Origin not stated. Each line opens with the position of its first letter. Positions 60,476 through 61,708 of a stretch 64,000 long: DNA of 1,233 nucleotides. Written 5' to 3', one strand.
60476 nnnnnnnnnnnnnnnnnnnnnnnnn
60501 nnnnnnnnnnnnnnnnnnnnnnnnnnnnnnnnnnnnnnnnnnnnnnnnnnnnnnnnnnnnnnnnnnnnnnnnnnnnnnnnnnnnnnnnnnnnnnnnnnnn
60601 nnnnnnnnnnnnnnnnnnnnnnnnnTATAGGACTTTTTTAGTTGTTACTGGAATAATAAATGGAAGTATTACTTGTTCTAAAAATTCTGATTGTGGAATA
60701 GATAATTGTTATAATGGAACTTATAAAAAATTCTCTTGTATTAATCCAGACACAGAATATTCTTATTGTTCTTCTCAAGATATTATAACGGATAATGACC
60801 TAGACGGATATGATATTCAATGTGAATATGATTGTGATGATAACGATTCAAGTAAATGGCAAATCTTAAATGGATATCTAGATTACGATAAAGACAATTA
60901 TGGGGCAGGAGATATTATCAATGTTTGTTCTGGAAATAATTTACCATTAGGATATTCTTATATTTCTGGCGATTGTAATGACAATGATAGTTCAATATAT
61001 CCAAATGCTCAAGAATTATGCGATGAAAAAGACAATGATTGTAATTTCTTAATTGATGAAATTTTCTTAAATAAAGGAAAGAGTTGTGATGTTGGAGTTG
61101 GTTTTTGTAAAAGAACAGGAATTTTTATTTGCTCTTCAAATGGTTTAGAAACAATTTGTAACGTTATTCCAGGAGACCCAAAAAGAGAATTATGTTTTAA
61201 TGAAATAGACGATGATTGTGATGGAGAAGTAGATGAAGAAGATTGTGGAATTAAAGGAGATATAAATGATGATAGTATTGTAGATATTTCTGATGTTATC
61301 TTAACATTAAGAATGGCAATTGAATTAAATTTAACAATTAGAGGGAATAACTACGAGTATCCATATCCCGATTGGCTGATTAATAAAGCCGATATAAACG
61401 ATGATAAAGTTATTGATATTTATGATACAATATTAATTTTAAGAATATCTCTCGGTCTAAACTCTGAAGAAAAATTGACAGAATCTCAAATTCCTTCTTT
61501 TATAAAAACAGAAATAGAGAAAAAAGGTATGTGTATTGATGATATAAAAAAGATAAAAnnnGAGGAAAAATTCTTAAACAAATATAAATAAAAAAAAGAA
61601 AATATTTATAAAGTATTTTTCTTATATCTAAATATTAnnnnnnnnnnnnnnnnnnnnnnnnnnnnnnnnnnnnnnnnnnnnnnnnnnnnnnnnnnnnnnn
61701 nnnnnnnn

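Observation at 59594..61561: Papain-like protease fused to MopE-type Cys-rich metal-binding repeats and a dockerin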

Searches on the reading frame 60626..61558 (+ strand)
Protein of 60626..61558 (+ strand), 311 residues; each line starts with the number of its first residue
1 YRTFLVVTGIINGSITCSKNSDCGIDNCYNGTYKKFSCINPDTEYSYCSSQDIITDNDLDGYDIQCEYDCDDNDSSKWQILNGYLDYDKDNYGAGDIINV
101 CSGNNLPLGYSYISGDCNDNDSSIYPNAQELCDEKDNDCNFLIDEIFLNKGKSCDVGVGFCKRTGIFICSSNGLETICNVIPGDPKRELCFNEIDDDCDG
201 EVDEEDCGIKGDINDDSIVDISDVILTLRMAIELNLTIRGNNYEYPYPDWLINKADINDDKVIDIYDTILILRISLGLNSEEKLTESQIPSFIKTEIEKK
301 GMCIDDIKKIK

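Call 17: find_homologous_proteins(query=window:60626-61558:+, max_evalue=0.001)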
Query window:60626-61558:+ (311 aa): 155 proteins with E <= 0.001 among 1306 candidates; the best 120 are listed.
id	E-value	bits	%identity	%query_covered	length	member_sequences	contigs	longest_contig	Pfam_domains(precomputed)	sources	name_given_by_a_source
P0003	2.9e-121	423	63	97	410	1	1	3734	PF00112.30,PF11617.14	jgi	jgi:hypothetical protein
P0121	9.4e-46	175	39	39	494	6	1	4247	PF11617.14,PF18962.8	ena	-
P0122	6.9e-42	162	36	47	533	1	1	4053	PF11617.14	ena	-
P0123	7.2e-36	142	52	20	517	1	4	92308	PF11617.14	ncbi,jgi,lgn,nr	ncbi:MAG: putative metal-binding motif-containing protein [Patescibacteria group bacterium]|jgi:hypo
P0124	4.1e-34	136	37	28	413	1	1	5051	PF11617.14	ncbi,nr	ncbi:MAG: putative metal-binding motif-containing protein, partial [Myxococcota bacterium]|nr:putati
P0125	2.2e-32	131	29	50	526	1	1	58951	PF11617.14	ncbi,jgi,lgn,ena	-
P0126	5.2e-30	123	51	23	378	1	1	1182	PF11617.14,PF17803.8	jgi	jgi:hypothetical protein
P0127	8.7e-28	116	45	16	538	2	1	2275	PF11617.14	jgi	-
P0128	9.1e-28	116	32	48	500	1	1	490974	PF11617.14,PF26696.1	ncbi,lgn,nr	ncbi:MAG: putative metal-binding motif-containing protein [Bacteroidetes bacterium]|nr:putative meta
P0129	2.6e-27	114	35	44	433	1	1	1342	PF11617.14,PF18962.8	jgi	jgi:hypothetical protein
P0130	4.5e-27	113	36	47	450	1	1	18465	PF11617.14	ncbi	ncbi:MAG: MopE-related protein, partial [Myxococcota bacterium]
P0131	3.7e-26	110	35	40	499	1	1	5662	PF11617.14,PF26696.1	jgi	jgi:large repetitive protein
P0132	6.6e-25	106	33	48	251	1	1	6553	PF11617.14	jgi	jgi:hypothetical protein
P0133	2.4e-24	104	37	31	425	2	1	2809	PF11617.14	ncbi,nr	ncbi:MAG: putative metal-binding motif-containing protein, partial [Deltaproteobacteria bacterium]|n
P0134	1.2e-23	102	40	29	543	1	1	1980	PF11617.14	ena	-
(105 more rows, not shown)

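Call 57: predict_structure(alignment_id=A6)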
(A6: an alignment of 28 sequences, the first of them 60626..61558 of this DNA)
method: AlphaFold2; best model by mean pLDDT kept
length: 311 residues; sequences in the alignment: 28
mean_pLDDT: 59.8   pTM: 0.38
mean pLDDT of the five models: 59.8, 59.7, 59.5, 59.2, 57.3
residues with pLDDT >= 90: 71; 70-90: 51; 50-70: 34; < 50: 155
segments of 3 or more residues with pLDDT < 50: 1-14, 62-122, 124-198, 202-204
pLDDT, mean of each block of 10 residues (from residue 1): 36 62 73 81 87 63 43 40 36 36 36 37 44 34 28 30 34 33 31 41 61 96 98 97 97 96 96 89 66 84 73 35
secondary structure, 60 per line:
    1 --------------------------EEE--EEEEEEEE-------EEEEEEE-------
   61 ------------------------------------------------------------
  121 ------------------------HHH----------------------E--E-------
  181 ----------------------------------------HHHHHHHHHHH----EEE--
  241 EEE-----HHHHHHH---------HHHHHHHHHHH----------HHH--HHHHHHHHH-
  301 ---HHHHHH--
elements in order: E27-29 E32-39 E47-53 H221-231 E236-238 E241-243 H249-255 H265-275 H291-299 H304-309

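Call 62: fold_search(model_id=the predicted structure, library=pdb)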
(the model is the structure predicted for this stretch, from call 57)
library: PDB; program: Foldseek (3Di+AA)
matches with E <= 10: 13; with E <= 0.001: 0
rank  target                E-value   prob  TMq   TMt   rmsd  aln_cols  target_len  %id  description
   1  4uyq_B                5.2e-02  1.00  0.18  0.68   4.9        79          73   26  High resolution structure of the third cohesin ScaC in complex with the ScaB dockerin with a mutation in the C-termina (released 2015-04-15)
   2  4fl4_J                9.0e-02  1.00  0.18  0.74   2.4        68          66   24  Scaffoldin conformation and dynamics revealed by a ternary complex from the Clostridium thermocellum cellulosome (released 2012-06-27)
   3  4fl4_A                1.0e-01  1.00  0.18  0.72   2.4        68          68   24  Scaffoldin conformation and dynamics revealed by a ternary complex from the Clostridium thermocellum cellulosome (released 2012-06-27)
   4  4dh2_B                1.1e-01  0.99  0.18  0.67   6.3        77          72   28  Crystal structure of Coh-OlpC(Cthe_0452)-Doc435(Cthe_0435) complex: A novel type I Cohesin-Dockerin complex from Clost (released 2012-11-28)
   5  8ajy_B                2.1e-01  0.90  0.17  0.57   7.2        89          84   20  Ruminococcus flavefaciens Cohesin-Dockerin structure: dockerin from ScaH adaptor scaffoldin in complex with the cohesi (released 2022-11-02)
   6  2vn6_B                3.8e-01  0.93  0.16  0.69   3.5        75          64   21  The Clostridium cellulolyticum dockerin displays a dual binding mode for its cohesin partner (released 2008-05-13)
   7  2ccl_B                4.6e-01  0.97  0.18  0.81   3.5        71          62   21  THE S45A, T46A MUTANT OF THE TYPE I COHESIN-DOCKERIN COMPLEX FROM THE CELLULOSOME OF CLOSTRIDIUM THERMOCELLUM (released 2007-02-13)
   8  2vn5_D                7.9e-01  0.91  0.16  0.81   3.9        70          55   18  The Clostridium cellulolyticum dockerin displays a dual binding mode for its cohesin partner (released 2008-05-20)
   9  3a8r_A                6.2e+00  0.05  0.08  0.14  12.1        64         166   17  The structure of the N-terminal regulatory domain of a plant NADPH oxidase (released 2009-10-27)
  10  4jng_C                7.9e+00  0.02  0.10  0.12   9.3        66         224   11  Schmallenberg virus nucleoprotein-RNA complex (released 2013-07-31)
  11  3kzt_A                8.4e+00  0.13  0.08  0.18   2.3        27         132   11  Crystal structure of Protein of unknown function (NP_812423.1) from BACTEROIDES THETAIOTAOMICRON VPI-5482 at 2.10 A re (released 2010-02-02)
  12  5acp_B                9.5e+00  0.08  0.09  0.13   3.2        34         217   20  W228R-Investigation of the impact from residues W228 and Y233 in the metallo-beta-lactamase GIM-1 (released 2015-12-23)
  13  8vbs_C                9.5e+00  0.03  0.08  0.15   5.2        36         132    8  E. coli cysteine desulfurase SufS bound to SufE C51A (released 2024-10-16)

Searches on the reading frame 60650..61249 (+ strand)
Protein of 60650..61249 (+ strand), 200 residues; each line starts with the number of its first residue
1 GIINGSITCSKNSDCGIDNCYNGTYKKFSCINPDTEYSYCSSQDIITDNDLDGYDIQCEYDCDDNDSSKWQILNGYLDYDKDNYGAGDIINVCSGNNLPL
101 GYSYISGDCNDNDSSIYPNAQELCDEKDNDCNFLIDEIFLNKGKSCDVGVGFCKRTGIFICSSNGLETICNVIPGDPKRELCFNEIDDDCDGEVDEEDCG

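Call 6: search_protein_families(library=pfam, proteins=[window:60650-61249:+], max_evalue=10)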
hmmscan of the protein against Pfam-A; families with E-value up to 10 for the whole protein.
seq(200 aa): 4 families
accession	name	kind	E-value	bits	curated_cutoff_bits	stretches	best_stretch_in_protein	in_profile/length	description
PF11617.13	Cu-binding_MopE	-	1.2e-12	48.2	27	2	108-136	1-29/30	Putative metal-binding motif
PF13405.12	EF-hand_6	-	3.4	8.1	25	1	182-198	5-21/30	EF-hand domain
PF00036.39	EF-hand_1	-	3.8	7.7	25.4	1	182-198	5-21/29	EF hand domain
PF02442.22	L1R_F9L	-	6.9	7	27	1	15-47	130-164/200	Lipid membrane protein of large eukaryotic DNA viruses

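Call 75: search_solved_structures(query=window:60650-61249:+, max_evalue=10, show_alignments=3)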
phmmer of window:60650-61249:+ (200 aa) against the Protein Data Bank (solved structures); distinct sequences matched with E-value up to 10: 4.
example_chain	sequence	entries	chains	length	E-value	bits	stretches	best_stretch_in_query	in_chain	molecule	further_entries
5w7d_A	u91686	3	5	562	0.37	13.9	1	101-133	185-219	Acyloxyacyl hydrolase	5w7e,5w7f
5w78_B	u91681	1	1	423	0.65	13.1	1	101-132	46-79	Acyloxyacyl hydrolase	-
5w7c_C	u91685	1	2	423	0.66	13.1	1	101-132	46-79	Acyloxyacyl hydrolase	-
7cea_A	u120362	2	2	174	0.94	12.6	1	71-108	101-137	HUTS-4 VH(S112C)-SARAH | HUTS-4 VH(S112C)-SARAH,HUTS-4 VH(S112C)-SARAH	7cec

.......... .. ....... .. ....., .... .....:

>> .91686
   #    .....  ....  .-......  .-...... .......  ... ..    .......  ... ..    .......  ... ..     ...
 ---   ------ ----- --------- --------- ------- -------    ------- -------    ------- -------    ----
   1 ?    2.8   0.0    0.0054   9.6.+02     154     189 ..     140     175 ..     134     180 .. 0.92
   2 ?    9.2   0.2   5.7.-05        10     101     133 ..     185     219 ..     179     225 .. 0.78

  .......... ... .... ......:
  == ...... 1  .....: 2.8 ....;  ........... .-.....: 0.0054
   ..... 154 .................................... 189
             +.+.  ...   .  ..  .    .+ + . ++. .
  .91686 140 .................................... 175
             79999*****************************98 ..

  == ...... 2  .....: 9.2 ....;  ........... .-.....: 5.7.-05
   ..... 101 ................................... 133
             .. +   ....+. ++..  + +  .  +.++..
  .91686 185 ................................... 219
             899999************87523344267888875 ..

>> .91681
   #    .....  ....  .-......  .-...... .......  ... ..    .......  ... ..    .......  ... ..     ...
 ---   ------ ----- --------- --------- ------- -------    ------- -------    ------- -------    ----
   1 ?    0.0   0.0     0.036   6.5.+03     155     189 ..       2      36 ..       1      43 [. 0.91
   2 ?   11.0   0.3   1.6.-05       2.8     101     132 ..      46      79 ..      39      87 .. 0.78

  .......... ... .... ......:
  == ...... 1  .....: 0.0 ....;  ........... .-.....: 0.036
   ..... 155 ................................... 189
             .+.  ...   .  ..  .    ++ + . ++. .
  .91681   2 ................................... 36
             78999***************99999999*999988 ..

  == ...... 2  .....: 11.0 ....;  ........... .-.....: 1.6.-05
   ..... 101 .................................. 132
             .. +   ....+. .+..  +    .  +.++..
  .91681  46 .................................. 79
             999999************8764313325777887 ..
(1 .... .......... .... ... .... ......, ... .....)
